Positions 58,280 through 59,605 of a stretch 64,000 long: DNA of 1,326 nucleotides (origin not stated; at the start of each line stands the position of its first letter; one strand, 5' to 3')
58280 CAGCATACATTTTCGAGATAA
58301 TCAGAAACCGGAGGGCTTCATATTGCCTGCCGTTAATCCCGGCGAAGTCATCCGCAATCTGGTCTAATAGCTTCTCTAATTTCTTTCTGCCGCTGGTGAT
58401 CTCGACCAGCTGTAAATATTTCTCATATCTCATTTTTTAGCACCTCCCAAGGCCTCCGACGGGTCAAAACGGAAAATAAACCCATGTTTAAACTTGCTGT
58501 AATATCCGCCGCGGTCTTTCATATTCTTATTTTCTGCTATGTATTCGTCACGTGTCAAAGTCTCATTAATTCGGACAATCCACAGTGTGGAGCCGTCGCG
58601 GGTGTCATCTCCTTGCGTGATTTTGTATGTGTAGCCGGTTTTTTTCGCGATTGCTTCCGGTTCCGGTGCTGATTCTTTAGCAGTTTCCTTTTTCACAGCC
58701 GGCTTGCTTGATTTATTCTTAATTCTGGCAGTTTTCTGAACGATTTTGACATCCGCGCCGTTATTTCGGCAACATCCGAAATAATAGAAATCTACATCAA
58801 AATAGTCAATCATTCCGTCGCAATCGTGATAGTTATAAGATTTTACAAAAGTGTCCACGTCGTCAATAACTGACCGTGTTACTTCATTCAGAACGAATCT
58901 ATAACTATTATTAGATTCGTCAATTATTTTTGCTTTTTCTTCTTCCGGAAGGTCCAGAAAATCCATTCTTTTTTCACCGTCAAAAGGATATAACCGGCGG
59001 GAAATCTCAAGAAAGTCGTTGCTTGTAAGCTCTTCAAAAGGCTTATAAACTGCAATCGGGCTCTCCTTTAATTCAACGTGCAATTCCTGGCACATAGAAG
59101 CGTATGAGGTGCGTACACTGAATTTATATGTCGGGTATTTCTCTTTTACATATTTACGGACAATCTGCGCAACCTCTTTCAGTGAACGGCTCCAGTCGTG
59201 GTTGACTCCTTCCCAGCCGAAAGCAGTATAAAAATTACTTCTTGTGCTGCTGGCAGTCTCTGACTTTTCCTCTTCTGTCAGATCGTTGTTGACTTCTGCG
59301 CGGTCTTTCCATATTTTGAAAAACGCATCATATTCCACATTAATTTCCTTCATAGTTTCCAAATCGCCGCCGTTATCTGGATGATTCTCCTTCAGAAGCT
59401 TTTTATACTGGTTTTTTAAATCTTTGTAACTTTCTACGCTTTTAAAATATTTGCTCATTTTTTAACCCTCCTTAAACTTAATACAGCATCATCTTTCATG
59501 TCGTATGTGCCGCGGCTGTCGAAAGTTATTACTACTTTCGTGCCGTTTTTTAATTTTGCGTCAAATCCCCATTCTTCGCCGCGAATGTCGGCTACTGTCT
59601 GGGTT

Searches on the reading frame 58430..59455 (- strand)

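Call 43: search_protein_families(library=pfam, proteins=[window:58430-59455:-], max_evalue=0.001)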
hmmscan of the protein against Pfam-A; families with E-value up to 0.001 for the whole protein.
window:58430-59455:- (341 aa): 1 family
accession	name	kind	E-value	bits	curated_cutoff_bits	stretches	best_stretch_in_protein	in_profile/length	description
PF18847.6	LPD29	-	2.5e-09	38.1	27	1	93-135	4-44/93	Large polyvalent protein associated domain 29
